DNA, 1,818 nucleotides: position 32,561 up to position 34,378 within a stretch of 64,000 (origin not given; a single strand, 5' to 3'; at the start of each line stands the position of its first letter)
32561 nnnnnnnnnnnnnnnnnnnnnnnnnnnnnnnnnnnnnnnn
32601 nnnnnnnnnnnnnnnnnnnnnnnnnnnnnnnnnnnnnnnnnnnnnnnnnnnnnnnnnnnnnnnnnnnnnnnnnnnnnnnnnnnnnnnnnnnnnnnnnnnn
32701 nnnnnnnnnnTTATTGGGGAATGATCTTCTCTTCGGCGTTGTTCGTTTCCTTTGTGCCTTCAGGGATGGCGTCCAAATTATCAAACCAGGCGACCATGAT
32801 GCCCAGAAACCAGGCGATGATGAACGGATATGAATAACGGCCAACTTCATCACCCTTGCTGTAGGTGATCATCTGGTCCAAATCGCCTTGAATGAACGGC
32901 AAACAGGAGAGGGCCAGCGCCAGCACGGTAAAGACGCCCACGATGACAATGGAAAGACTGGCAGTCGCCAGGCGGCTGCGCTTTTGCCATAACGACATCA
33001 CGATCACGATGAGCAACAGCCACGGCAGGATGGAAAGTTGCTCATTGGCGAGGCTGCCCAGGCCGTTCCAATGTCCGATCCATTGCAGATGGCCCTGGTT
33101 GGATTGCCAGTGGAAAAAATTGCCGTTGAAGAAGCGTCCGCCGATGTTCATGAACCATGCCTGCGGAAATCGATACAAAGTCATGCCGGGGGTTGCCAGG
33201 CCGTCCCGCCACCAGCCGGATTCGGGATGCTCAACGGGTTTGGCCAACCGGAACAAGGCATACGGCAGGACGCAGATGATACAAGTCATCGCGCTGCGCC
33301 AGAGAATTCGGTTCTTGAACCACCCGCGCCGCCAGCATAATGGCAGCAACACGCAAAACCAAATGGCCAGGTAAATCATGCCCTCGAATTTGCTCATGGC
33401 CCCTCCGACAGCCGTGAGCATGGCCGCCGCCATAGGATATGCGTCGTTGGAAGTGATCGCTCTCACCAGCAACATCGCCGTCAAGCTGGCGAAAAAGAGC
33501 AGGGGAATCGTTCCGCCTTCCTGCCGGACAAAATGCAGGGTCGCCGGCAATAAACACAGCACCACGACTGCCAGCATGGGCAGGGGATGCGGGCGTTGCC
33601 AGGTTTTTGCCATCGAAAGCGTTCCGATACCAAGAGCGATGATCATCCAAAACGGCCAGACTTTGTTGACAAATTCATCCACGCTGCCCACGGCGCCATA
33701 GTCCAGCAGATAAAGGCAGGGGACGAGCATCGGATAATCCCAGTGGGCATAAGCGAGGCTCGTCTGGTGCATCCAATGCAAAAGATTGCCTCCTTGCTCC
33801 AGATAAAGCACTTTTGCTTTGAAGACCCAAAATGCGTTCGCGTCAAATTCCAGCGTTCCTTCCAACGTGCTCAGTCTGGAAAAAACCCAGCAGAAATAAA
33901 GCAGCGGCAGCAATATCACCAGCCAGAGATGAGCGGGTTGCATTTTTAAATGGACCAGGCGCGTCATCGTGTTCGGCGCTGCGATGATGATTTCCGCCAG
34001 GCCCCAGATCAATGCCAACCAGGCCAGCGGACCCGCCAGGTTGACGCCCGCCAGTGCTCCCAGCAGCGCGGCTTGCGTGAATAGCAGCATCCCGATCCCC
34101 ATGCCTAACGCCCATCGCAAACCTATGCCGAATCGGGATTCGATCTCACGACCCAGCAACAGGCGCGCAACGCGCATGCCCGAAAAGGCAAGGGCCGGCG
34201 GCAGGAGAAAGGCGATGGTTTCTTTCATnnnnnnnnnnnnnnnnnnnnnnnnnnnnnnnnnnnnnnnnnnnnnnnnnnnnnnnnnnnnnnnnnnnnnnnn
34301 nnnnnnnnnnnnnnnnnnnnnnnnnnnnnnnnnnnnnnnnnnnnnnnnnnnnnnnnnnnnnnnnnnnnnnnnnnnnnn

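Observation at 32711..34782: Conserved two-gene membrane module of unknown function, copy A (paralogous to 47017-49034)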

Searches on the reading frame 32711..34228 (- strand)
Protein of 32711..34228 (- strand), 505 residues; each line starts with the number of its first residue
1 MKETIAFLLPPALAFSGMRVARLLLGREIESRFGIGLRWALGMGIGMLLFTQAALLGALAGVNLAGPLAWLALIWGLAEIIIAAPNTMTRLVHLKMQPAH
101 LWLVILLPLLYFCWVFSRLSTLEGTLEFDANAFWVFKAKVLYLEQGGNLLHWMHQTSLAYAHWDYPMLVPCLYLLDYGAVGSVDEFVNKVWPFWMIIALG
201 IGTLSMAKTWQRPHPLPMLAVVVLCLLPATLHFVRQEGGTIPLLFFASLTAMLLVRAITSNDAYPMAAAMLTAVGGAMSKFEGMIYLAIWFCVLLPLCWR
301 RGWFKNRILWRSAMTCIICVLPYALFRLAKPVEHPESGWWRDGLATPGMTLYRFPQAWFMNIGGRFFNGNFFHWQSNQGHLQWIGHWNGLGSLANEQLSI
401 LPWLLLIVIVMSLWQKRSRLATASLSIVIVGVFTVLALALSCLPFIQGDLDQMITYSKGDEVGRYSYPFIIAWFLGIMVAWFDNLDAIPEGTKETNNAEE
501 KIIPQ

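Call 5: search_protein_families(library=pfam, proteins=[window:32711-34228:-], max_evalue=10)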
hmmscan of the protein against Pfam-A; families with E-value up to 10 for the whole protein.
window:32711-34228:- (505 aa): 1 family
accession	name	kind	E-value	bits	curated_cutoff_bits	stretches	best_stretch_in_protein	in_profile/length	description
PF13231.12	PMT_2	-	0.00045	20.9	26.1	1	218-324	53-158/160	Dolichyl-phosphate-mannose-protein mannosyltransferase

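Call 6: search_protein_families(library=ncbifam, proteins=[window:32711-34228:-], max_evalue=10)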
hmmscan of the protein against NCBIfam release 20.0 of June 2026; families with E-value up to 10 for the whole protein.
window:32711-34228:- (505 aa): 0 families

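Call 10: find_homologous_proteins(query=window:32711-34228:-)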
Query window:32711-34228:- (505 aa): 204 proteins with E <= 0.001 among 8000 candidates; the best 120 are listed.
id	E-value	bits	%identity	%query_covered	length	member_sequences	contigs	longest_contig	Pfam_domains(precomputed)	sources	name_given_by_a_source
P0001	0.0e+0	1157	100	100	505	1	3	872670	-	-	-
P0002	2.9e-240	817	71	96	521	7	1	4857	-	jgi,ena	jgi:hypothetical protein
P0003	1.8e-237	808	70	100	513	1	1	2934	-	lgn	-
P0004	1.8e-231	788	67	96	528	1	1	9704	-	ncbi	-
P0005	2.0e-229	781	67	99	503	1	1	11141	PF13231.13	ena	-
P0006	2.6e-228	778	68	98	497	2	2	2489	PF13231.13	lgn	-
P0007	1.6e-227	775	68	97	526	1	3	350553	-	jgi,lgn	jgi:hypothetical protein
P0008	1.0e-220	752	65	96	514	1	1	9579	-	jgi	jgi:hypothetical protein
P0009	1.8e-215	735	61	99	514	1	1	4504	-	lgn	-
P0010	3.0e-214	731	61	99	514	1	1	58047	-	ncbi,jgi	ncbi:MAG: hypothetical protein ABSD57_10440 [Verrucomicrobiota bacterium]|jgi:hypothetical protein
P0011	7.2e-214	730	64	96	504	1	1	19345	-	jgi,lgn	-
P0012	2.6e-213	728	62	99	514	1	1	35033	-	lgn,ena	-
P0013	1.2e-212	726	61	99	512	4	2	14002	-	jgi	jgi:hypothetical protein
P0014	3.9e-212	724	63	97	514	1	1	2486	-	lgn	-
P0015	1.2e-211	723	61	97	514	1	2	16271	-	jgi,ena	-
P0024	2.1e-206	705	62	96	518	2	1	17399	PF13231.13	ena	-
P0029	8.0e-203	693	61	96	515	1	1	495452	-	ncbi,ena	-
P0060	2.5e-170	586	52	100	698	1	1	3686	-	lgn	-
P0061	3.6e-170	586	53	95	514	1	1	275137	-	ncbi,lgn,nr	ncbi:MAG TPA: hypothetical protein VFV23_13390 [Verrucomicrobiae bacterium]|nr:hypothetical protein 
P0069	2.5e-167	576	51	98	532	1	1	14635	PF13231.13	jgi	jgi:hypothetical protein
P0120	9.2e-157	541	48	100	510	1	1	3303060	-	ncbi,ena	-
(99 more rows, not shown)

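Call 13: search_solved_structures(query=A1, max_evalue=10, show_alignments=2)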
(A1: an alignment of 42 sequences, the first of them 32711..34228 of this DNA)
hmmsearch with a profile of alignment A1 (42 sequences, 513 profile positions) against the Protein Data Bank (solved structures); distinct sequences matched with E-value up to 10: 1.
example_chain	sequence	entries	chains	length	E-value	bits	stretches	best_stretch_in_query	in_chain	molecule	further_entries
2erv_A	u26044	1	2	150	0.34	12.8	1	13-47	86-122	hypothetical protein Paer03002360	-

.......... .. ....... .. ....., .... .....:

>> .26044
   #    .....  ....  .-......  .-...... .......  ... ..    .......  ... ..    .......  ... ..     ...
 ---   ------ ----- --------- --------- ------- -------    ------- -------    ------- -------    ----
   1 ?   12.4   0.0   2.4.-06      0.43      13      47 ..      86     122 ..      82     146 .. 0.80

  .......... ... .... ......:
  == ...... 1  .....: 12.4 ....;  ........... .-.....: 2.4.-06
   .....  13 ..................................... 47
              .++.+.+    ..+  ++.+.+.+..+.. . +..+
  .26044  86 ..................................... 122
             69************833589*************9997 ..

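Call 18: find_encoding_contigs(protein=P0120, flank=10000, max_places=3)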
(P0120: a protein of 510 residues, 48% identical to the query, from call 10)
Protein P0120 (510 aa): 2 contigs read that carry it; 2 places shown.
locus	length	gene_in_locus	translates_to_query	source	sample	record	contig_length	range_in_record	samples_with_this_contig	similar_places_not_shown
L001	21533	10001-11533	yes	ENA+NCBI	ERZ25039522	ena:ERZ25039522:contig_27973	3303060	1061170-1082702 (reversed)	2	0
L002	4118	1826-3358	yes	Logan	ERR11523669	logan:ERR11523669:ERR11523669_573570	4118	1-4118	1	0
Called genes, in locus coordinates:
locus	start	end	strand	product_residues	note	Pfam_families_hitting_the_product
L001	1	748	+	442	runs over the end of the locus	PF03447:NAD_binding_3, PF00742:Homoserine_dh, PF01842:ACT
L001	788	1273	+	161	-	PF13366:PDDEXK_3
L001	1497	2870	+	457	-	PF14821:Thr_synth_N, PF00291:PALP, PF24857:THR4_C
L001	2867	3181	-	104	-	PF05016:ParE_toxin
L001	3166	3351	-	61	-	-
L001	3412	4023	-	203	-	PF06971:Put_DNA-bind_N, PF02629:CoA_binding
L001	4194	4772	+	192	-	PF01138:RNase_PH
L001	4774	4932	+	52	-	-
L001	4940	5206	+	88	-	PF00300:His_Phos_1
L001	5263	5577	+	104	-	PF00300:His_Phos_1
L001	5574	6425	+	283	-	PF06325:PrmA, PF05175:MTS, PF13847:Methyltransf_31 (weak), PF08241:Methyltransf_11, PF13649:Methyltransf_25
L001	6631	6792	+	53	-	-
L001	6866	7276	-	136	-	PF01475:FUR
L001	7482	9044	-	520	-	PF00133:tRNA-synt_1, PF01406:tRNA-synt_1e (faint), PF09334:tRNA-synt_1g, PF00133:tRNA-synt_1, PF19303:Anticodon_3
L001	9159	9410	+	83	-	PF13619:KTSC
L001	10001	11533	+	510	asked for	-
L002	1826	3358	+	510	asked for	-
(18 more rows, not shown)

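Call 23: find_related_loci(query=A1, collection=genome_contigs, flank=6000)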
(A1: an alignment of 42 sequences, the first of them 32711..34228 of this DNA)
Query A1 (505 aa) in genome_contigs; peptide patterns used: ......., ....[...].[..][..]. (x = any residue, [..] = any of these).
96 stretches matched a pattern; 38 encode a relative of the query (tblastn E <= 1e-3); 36 distinct loci.
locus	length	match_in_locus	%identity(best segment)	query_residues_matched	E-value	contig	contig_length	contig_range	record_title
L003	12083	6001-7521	69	1-505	0e+0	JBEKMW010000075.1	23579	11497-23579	MAG: Verrucomicrobiota bacterium isolate SPRUCE 402 SPRUCE_402_75, whole genome shotgun sequence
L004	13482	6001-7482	68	1-493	0e+0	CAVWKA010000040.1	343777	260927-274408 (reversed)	MAG: uncultured Verrucomicrobiae bacterium isolate MFD05512.bin.2.55 genome assembly, contig: contig_7219, whole genome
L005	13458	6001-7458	63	1-484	0e+0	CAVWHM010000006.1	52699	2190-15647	MAG: uncultured Verrucomicrobiae bacterium isolate MFD01476.bin.2.105 genome assembly, contig: contig_11830, whole genom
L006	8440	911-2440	67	1-484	0e+0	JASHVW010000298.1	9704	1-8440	MAG: Verrucomicrobiia bacterium isolate JOPF215 JOPF_AWAY_contig_984605, whole genome shotgun sequence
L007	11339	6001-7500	61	1-501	0e+0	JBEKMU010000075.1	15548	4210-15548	MAG: Verrucomicrobiota bacterium isolate SPRUCE 400 SPRUCE_400_75, whole genome shotgun sequence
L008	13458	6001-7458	63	1-484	0e+0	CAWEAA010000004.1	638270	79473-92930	MAG: uncultured Verrucomicrobiae bacterium isolate MFD05580.bin.1.24 genome assembly, contig: contig_26960, whole genome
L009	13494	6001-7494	60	1-498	0e+0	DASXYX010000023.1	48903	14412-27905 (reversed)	MAG TPA_asm: Verrucomicrobiia bacterium isolate SMAG_U4836 k141_3730766, whole genome shotgun sequence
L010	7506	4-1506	61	1-500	0e+0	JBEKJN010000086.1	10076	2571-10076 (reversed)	MAG: Verrucomicrobiota bacterium isolate SPRUCE 324 SPRUCE_324_86, whole genome shotgun sequence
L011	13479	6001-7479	61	1-496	0e+0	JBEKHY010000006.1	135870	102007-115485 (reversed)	MAG: Verrucomicrobiota bacterium isolate SPRUCE 288 SPRUCE_288_6, whole genome shotgun sequence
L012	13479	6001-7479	62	1-492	0e+0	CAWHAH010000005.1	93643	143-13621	MAG: uncultured Verrucomicrobiae bacterium isolate MFD01231.bin.2.53 genome assembly, contig: contig_12308, whole genome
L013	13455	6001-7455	61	1-484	0e+0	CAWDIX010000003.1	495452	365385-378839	MAG: uncultured Verrucomicrobiae bacterium isolate MFD06435.bin.2.9 genome assembly, contig: contig_78175, whole genome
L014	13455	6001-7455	62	1-484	0e+0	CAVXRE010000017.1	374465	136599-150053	MAG: uncultured Verrucomicrobiae bacterium isolate MFD01223.bin.1.112 genome assembly, contig: contig_7523, whole genome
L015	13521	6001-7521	54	1-503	9e-178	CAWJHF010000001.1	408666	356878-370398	MAG: uncultured Verrucomicrobiae bacterium isolate MFD01231.bin.1.64 genome assembly, contig: contig_13694, whole genome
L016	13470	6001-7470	56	1-487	2e-173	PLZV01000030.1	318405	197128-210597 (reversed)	MAG: Verrucomicrobia bacterium isolate palsa_1439 73.20120700_P3D.107_contig_12159, whole genome shotgun sequence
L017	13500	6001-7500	51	1-499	1e-169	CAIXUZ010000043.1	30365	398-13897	MAG: uncultured Verrucomicrobia subdivision 3 bacterium isolate MJ-time_bin-1719 genome assembly, contig: bin-1719:43/82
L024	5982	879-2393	45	1-505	5e-148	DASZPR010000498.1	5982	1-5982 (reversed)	MAG TPA_asm: Verrucomicrobiia bacterium isolate SMAG_U5976 k141_586860, whole genome shotgun sequence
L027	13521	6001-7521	44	1-505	2e-139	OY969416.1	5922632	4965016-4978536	MAG: uncultured Verrucomicrobiae bacterium isolate MFD04967.bin.1.157 genome assembly, chromosome: 1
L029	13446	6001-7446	53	1-481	2e-170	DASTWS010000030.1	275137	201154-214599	MAG TPA_asm: Verrucomicrobiia bacterium isolate SMAG_U2394 k141_994990, whole genome shotgun sequence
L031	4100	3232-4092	53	3-289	6e-83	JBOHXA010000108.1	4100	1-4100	MAG: Limisphaerales bacterium isolate TC-S_maxbin2.bin.522_sub k127_2738903, whole genome shotgun sequence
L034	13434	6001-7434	34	2-479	2e-67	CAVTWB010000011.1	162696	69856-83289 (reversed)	MAG: uncultured Verrucomicrobiae bacterium isolate MFD09286.bin.2.151 genome assembly, contig: contig_45116, whole genom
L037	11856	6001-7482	32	5-500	3e-49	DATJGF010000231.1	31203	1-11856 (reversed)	MAG TPA_asm: Candidatus Limnocylindrales bacterium isolate SMAG_U15479 k141_1759675, whole genome shotgun sequence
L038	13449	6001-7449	29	2-479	5e-43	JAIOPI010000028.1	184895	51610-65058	MAG: Lentisphaerae bacterium isolate LakeFargette_0920_ALND_MAG_66_32 LacPavin_0920_ALND_scaffold_753171, whole genome s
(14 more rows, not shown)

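Call 25: predict_structure(alignment_id=A1)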
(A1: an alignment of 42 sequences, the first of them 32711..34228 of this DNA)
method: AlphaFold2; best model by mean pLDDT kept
length: 505 residues; sequences in the alignment: 42
mean_pLDDT: 86.4   pTM: 0.90
mean pLDDT of the five models: 86.4, 86.2, 84.2, 81.9, 81.2
residues with pLDDT >= 90: 266; 70-90: 185; 50-70: 38; < 50: 16
segments of 3 or more residues with pLDDT < 50: 490-505
pLDDT, mean of each block of 10 residues (from residue 1): 86 96 92 94 96 92 93 95 86 82 87 81 55 78 85 74 78 89 74 94 93 90 91 79 96 96 96 94 94 95 93 94 86 71 90 92 88 90 92 89 94 90 97 93 89 78 79 96 71 41 40
secondary structure, 60 per line:
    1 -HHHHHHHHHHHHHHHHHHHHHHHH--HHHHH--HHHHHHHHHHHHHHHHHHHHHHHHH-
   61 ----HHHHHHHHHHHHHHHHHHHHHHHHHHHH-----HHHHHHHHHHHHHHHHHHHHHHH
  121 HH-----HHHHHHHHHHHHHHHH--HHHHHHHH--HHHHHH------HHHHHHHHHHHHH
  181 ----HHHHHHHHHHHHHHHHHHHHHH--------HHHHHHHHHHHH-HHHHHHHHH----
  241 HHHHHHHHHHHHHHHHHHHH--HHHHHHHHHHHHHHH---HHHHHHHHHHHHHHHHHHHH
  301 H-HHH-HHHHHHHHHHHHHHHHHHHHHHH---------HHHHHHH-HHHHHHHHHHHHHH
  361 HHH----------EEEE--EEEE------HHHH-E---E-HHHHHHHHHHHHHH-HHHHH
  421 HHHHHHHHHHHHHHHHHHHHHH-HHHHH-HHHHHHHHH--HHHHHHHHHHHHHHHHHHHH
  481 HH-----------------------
elements in order: H2-25 H28-32 H35-59 H65-92 H98-122 H128-143 H146-153 H156-161 H168-180 H185-206 H215-226 H228-236 H241-260 H263-277 H281-301 H307-329 H339-345 H347-363 E374-377 E380-383 H390-393 H401-414 H416-442 H444-448 H450-458 H461-482

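Call 27: fold_search(model_id=the predicted structure, library=pdb)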
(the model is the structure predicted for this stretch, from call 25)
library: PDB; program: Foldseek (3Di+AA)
matches with E <= 10: 170; with E <= 0.001: 0
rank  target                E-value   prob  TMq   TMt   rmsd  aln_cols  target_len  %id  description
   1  9i5k_A                1.2e-01  0.97  0.37  0.38  14.9       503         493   12  Structure of the Chaetomium thermophilum Pmt4 homodimer (C2 symmetry) (released 2025-12-24)
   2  8if8_C                1.4e-01  0.75  0.31  0.27  19.7       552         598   11  Arabinosyltransferase AftA (released 2023-05-31)
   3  9n9j_I                1.6e-01  0.94  0.38  0.29  12.3       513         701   11  Structure of a GRP94 folding intermediate engaged with a CCDC134- and FKBP11-bound secretory translocon (released 2025-11-19)
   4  6p25_A                1.8e-01  0.97  0.28  0.20   8.0       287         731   15  Structure of S. cerevisiae protein O-mannosyltransferase Pmt1-Pmt2 complex bound to the sugar donor and a peptide acce (released 2019-07-10)
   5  5oxq                  2.3e-01  0.11  0.13  0.14  23.1       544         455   11  PepTSt in complex with HEPES (300 mM) (released 2018-02-21)
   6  9i5l_A                2.8e-01  0.98  0.31  0.23   6.2       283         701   11  Structure of the Chaetomium thermophilum Pmt4 homodimer (C1 symmetry) (released 2025-12-24)
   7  8b6l_I                2.8e-01  0.91  0.38  0.29  15.7       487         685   11  Subtomogram average of the human Sec61-TRAP-OSTA-translocon (released 2022-12-07)
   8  6p25_B                3.7e-01  0.89  0.27  0.21   7.5       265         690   12  Structure of S. cerevisiae protein O-mannosyltransferase Pmt1-Pmt2 complex bound to the sugar donor and a peptide acce (released 2019-07-10)
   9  8qsl_A                3.7e-01  0.05  0.10  0.10  27.8       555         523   13  Cryo-EM structure of human SLC15A4 dimer in outward open state in LMNG (released 2023-10-25)
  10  5f15                  3.9e-01  0.97  0.42  0.40   6.8       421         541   14  Crystal Structure of ArnT from Cupriavidus metallidurans bound to Undecaprenyl phosphate (released 2016-02-17)
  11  6lz0_A                4.4e-01  0.06  0.10  0.12  23.3       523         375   10  Cryo-EM structure of human MCT1 in complex with Basigin-2 in the presence of lactate (released 2020-12-23)
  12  9g95_A                7.0e-01  0.05  0.11  0.12  24.4       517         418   14  Lipid III flippase WzxE with NB10 nanobody in outward-facing conformation at 2.7552 A (released 2025-01-22)
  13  9e6i_B                7.6e-01  0.77  0.29  0.21   7.5       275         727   12  Cryo-EM structure of Saccharomyces cerevisiae Pmt4-Ccw5 complex (released 2025-10-15)
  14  9e61_A                8.2e-01  0.75  0.29  0.21   7.5       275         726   12  Cryo-EM structure of Saccharomyces cerevisiae Pmt4 apo form (released 2025-10-15)
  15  8wx4_A                8.2e-01  0.05  0.11  0.11  23.9       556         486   11  Cryo-EM structure of human SLC15A4 in complex with Lys-Leu (outward-facing open) (released 2023-12-13)
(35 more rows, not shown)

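Call 32: search_protein_families(library=pfam, alignment_id=A1, max_evalue=1)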
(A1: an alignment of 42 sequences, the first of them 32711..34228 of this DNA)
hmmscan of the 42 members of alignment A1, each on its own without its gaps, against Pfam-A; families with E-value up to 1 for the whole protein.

A. member 1, window:32711-34228:- (505 aa): 1 family
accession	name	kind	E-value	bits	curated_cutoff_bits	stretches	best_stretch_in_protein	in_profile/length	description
PF13231.12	PMT_2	-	0.00045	20.9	26.1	1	218-324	53-158/160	Dolichyl-phosphate-mannose-protein mannosyltransferase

B. families by the number of members that match (of 42 scanned): 9 families
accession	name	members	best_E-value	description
PF13231.12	PMT_2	6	2.1e-05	Dolichyl-phosphate-mannose-protein mannosyltransferase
PF13219.11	DUF4027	1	0.0074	Protein of unknown function (DUF4027)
PF12233.13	p12I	1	0.017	Human adult T cell leukemia/lymphoma virus protein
PF25144.1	Zn_ribbon_IFT122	1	0.13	IFT122, zinc ribbon domain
PF11833.13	CPP1-like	1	0.18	Protein CHAPERONE-LIKE PROTEIN OF POR1-like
PF10399.14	UCR_Fe-S_N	1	0.25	Ubiquitinol-cytochrome C reductase Fe-S subunit TAT signal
PF08083.16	PROCN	1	0.3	PROCN (NUC071) domain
PF20872.2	MalF_N_TM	1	0.73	MalF, N-terminal region, transmembrane helices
PF24661.1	DUF7649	1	0.79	Domain of unknown function (DUF7649)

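Call 41: search_protein_families(library=pfam, proteins=[L027:5890-8313:+, L038:5416-7932:+, L034:5473-7530:+, L037:5389-7488:+], max_evalue=0.01)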
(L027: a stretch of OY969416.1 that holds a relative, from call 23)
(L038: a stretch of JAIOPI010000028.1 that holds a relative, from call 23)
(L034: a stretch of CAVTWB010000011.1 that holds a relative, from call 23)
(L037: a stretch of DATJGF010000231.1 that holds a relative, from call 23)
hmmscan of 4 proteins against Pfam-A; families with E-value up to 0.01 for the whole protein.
L027:5890-8313:+ (807 aa): 3 families
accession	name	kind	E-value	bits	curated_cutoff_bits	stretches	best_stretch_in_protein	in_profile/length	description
PF00535.33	Glycos_transf_2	-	1e-33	117.1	23.3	1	580-743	1-166/168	Glycosyl transferase family 2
PF10111.15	Glyco_tranf_2_2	-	0.00079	19.4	27.3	1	580-667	1-92/276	Glycosyltransferase like family 2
PF13641.12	Glyco_tranf_2_3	-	0.0029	18.1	27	1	577-671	2-101/230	Glycosyltransferase like family 2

L038:5416-7932:+ (838 aa): 0 families

L034:5473-7530:+ (685 aa): 0 families

L037:5389-7488:+ (699 aa): 0 families

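Call 53: search_solved_structures(query=L029:4743-5465:+, max_evalue=0.00001)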
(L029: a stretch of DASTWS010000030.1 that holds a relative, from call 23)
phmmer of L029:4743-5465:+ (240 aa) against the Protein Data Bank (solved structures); distinct sequences matched with E-value up to 0.00001: 18.
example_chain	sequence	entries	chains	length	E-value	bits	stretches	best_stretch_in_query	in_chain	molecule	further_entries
5mlz_A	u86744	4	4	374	7.9e-17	64.8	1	14-220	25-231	Dolichol monophosphate mannose synthase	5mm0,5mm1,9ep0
9hwj_A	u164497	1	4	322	1.1e-11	48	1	14-219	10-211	Undecaprenyl-phosphate 4-deoxy-4-formamido-L-arabinose transferase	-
8vxh_A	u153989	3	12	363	1.5e-11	47.5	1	10-212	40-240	Undecaprenyl-phosphate 4-deoxy-4-formamido-L-arabinose transferase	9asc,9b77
9bhc_C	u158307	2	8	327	1.5e-11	47.5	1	13-213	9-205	Undecaprenyl-phosphate 4-deoxy-4-formamido-L-arabinose transferase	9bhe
6yv7_B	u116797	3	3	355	9.1e-08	35.2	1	7-104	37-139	Glycosyl transferase, family 2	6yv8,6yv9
6yv7_A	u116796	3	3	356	9.2e-08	35.1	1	7-104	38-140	Glycosyl transferase, family 2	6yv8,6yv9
7pdo_A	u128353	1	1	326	3.2e-07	33.3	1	11-120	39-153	Glucosyl-3-phosphoglycerate synthase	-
7p5l_A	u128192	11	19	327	3.3e-07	33.3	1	11-120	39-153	Glucosyl-3-phosphoglycerate synthase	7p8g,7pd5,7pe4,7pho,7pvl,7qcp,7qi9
5eke_A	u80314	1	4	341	5.4e-07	32.6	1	6-140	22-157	Uncharacterized glycosyltransferase sll0501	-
5ekp_C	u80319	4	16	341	5.8e-07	32.5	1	6-140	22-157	Uncharacterized glycosyltransferase sll0501 | Glycosyltransferase sll0501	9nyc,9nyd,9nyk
9nye_A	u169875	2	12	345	6e-07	32.5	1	6-140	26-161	Glycosyltransferase sll0501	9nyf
4y6n_A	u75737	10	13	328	7.7e-07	32.1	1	12-106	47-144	Glucosyl-3-phosphoglycerate synthase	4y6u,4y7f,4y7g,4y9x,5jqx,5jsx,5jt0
3e25_A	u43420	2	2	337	8.2e-07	32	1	12-106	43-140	Putative uncharacterized protein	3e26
4ddz_A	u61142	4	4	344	8.5e-07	32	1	12-106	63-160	GLUCOSYL-3-PHOSPHOGLYCERATE SYNTHASE (GpgS) | Glucosyl-3-phosphoglycerate synthase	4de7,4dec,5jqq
3bcv_A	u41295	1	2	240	1.9e-06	30.8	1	10-113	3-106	Putative glycosyltransferase protein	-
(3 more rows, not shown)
